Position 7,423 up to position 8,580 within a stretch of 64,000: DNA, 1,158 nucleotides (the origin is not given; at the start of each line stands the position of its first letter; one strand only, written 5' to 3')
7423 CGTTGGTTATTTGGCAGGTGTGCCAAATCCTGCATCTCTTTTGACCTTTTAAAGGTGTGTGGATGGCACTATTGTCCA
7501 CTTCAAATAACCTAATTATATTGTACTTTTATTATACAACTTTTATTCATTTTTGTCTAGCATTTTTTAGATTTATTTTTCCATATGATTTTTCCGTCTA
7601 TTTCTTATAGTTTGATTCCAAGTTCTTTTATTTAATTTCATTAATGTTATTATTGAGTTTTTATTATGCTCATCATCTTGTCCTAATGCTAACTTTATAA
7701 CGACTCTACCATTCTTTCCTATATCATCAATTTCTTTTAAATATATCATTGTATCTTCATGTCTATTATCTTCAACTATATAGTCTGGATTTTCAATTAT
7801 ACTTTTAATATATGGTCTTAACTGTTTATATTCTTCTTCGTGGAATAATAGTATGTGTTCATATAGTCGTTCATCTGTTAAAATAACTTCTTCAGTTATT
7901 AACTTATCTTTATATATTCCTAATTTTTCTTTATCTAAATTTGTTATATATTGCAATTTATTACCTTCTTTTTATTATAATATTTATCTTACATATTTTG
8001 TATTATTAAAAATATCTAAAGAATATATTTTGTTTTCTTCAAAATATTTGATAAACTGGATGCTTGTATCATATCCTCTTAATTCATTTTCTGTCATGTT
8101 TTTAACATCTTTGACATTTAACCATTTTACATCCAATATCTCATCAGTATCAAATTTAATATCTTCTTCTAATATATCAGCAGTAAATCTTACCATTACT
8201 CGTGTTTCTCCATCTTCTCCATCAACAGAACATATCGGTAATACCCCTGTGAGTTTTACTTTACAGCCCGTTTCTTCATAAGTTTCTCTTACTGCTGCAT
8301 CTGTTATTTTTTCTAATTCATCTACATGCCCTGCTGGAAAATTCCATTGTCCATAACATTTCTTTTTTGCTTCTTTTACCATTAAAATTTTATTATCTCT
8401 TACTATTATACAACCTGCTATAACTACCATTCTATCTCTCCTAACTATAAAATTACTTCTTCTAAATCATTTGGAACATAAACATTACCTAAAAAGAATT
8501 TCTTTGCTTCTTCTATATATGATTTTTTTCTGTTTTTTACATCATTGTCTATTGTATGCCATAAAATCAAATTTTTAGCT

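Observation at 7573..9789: Island cargo: NUDIX - MBL-fold hydrolase - NUDIX operon plus a small basic protein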

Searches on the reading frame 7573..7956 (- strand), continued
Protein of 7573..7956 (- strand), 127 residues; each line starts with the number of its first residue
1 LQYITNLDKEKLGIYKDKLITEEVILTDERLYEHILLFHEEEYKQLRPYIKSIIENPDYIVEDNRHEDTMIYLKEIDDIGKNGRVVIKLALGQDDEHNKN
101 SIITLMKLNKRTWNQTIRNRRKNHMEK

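Call 62: find_related_loci(query=window:7573-7956:-, collection=viral_contigs, flank=2500)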
Query window:7573-7956:- (127 aa) in viral_contigs; peptide patterns used: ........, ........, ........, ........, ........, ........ (x = any residue, [..] = any of these).
11 stretches matched a pattern, but none encodes a relative of the query by tblastn (E <= 1e-3).

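Call 69: search_protein_representatives(protein=window:7573-7956:-)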
Query: 127 residues. Proteins with E-value up to 0.001 (for the whole library): 555; up to 1e-10: 170; up to 1e-30: 4. The best 150 are listed.
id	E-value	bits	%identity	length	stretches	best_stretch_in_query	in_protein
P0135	1.1e-65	235.6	90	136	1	1-124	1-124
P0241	3.5e-39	150.1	81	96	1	37-122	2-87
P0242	1.6e-38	147.9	61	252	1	1-121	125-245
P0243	4.1e-38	146.6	83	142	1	32-114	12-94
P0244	9.9e-30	119.6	53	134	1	2-122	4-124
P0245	6.2e-25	104.1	75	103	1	1-65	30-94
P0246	2.1e-24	102.4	48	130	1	1-121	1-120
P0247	9.0e-24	100.3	88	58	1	70-127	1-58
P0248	1.5e-23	99.6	84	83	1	1-61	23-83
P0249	1.2e-22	96.7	52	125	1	3-90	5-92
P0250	1.3e-21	93.3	80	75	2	77-122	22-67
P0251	2.5e-20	89.2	40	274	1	2-121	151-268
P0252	3.0e-20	89.0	44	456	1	2-123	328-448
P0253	1.8e-19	86.5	79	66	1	1-56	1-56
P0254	3.4e-19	85.5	44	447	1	4-121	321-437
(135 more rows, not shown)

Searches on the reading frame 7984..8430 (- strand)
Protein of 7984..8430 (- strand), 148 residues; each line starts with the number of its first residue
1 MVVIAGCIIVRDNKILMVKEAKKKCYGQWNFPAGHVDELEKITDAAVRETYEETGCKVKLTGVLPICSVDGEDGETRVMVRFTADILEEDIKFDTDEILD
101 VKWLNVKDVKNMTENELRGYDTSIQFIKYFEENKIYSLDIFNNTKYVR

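Call 4: search_protein_families(library=pfam, proteins=[window:7984-8430:-], max_evalue=0.01)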
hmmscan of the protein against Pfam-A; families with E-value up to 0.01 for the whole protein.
window:7984-8430:- (148 aa): 1 family
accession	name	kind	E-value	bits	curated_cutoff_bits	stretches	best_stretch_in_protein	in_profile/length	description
PF00293.34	NUDIX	-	3.3e-22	79.4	21.1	1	5-112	6-123/134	NUDIX domain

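Call 5: search_protein_families(library=ncbifam, proteins=[window:7984-8430:-], max_evalue=0.01)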
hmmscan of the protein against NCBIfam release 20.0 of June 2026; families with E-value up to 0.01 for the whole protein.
window:7984-8430:- (148 aa): 26 families (the best 25 are shown)
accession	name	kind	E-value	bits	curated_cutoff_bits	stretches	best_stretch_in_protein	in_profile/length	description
NF041652.1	Nud_hyd_Dein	equivalog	7.3e-16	58.7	200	1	5-125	16-144/152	Nudix hydrolase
NF052459.1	OxoGTPPhMutT1Mycb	equivalog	9.2e-10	38.1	475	1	3-112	2-112/292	8-oxo-(d)GTP phosphatase MutT1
NF006530.0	PRK08999.1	equivalog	3.2e-09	36.3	245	1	3-74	8-80/315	Nudix family hydrolase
NF001299.0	PRK00241.1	equivalog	3e-08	33.4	158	1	7-112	140-241/263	NAD(+) diphosphatase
NF012016.0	PRK15472.1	equivalog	4.3e-07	29.7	95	1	4-71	6-75/141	nucleoside triphosphatase NudI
NF007834.0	PRK10546.1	equivalog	1.2e-06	28.4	156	1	4-61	6-64/135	pyrimidine (deoxy)nucleoside triphosphate diphosphatase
NF001938.0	PRK00714.1-5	equivalog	1.7e-06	27.5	116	1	12-57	24-75/172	RNA pyrophosphohydrolase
TIGR02705.1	nudix_YtkD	equivalog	1.9e-06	27.5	154.4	1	29-73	47-91/156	RNA deprotection pyrophosphohydrolase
NF003786.0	PRK05379.1-2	equivalog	2e-06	27.3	397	1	3-59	219-275/354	bifunctional nicotinamide-nucleotide adenylyltransferase/Nudix hydroxylase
NF003788.0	PRK05379.1-5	equivalog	2.5e-06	27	354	1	3-61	214-272/351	bifunctional nicotinamide-nucleotide adenylyltransferase/Nudix hydroxylase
NF006961.0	PRK09438.1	equivalog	2.6e-06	27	103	1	8-60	15-65/151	dihydroneopterin triphosphate diphosphatase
NF003787.0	PRK05379.1-4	equivalog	3.6e-06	26.2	449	1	3-59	209-265/346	bifunctional nicotinamide-nucleotide adenylyltransferase/Nudix hydroxylase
NF008736.0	PRK11762.1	equivalog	4.9e-06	26.2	169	1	9-115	55-162/186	ADP compounds hydrolase NudE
NF003785.0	PRK05379.1-1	equivalog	1.7e-05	24.2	418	1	6-59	207-260/347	bifunctional nicotinamide-nucleotide adenylyltransferase/Nudix hydroxylase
NF001936.0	PRK00714.1-3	equivalog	1.9e-05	24.6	118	1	22-57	30-65/155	RNA pyrophosphohydrolase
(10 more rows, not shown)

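Call 6: search_protein_families(library=padloc, proteins=[window:7984-8430:-], max_evalue=0.01)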
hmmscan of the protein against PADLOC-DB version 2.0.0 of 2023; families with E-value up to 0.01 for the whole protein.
window:7984-8430:- (148 aa): 1 family
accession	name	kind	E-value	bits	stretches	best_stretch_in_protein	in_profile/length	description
PDLC04899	PDC-S07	-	9.7e-15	52.4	1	2-112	7-115/135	-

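Call 7: search_protein_families(library=phrogs, proteins=[window:7984-8430:-], max_evalue=0.001)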
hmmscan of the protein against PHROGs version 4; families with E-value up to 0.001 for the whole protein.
window:7984-8430:- (148 aa): 6 families
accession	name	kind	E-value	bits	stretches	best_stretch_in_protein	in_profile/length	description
phrog_1198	-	other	4.4e-21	76.7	1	5-142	40-181/253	MutT/NUDIX hydrolase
phrog_1185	-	other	2.5e-11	44.6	1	1-59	147-211/301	nudix hydrolase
phrog_10313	-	other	4.5e-10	40.5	1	5-120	14-132/159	nudix hydrolase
phrog_15528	-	head and packaging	6.9e-09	35.6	1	5-116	524-630/794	portal protein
phrog_25541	-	unknown function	1.3e-08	35.6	1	8-67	80-136/210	-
phrog_6216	-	unknown function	6.4e-08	32.8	1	3-110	3-99/545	-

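Call 9: search_solved_structures(query=window:7984-8430:-, max_evalue=0.001)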
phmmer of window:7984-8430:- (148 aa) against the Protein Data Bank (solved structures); distinct sequences matched with E-value up to 0.001: 38.
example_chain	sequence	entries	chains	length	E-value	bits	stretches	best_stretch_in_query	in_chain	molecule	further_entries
3id9_A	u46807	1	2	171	2.6e-10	43.7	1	7-128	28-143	MutT/NUDIX family protein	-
3h95_A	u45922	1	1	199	4.8e-09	39.6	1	2-115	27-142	Nucleoside diphosphate-linked moiety X motif 6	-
3cng_A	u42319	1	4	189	8.4e-09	38.8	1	3-104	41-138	NUDIX hydrolase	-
2b0v_A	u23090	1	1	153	4.5e-08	36.5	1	5-141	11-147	NUDIX hydrolase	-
4dyw_A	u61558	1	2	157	5.4e-08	36.2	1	5-84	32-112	MutT/NUDIX family protein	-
3gg6_A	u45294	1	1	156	1.6e-07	34.6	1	4-66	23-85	Nucleoside diphosphate-linked moiety X motif 18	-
4ilq_A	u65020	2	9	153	4e-07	33.3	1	28-120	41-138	CT771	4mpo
5x1x_A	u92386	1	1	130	9.8e-07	32.1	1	3-109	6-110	Mutator mutT protein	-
3dku_A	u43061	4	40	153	1.7e-06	31.3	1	4-60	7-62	Putative phosphohydrolase | Phosphatase nudJ | Putative Nudix hydrolase ymfB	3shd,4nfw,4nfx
4hvy_A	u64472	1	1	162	2.6e-06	30.7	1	7-66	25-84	Nucleoside diphosphate-linked moiety X motif 18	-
3i7u_A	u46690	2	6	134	2.7e-06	30.7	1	5-62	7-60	AP4A hydrolase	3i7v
2duk_A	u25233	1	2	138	3.7e-06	30.2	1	11-108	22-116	MS0616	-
7nnj_A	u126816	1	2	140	3.8e-06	30.2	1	11-108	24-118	Diphosphoinositol polyphosphate phosphohydrolase 2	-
3hhj_A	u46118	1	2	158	6.6e-06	29.4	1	2-68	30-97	Mutator mutT protein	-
5ltu_A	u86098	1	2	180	7.3e-06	29.3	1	11-108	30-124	Diphosphoinositol polyphosphate phosphohydrolase 2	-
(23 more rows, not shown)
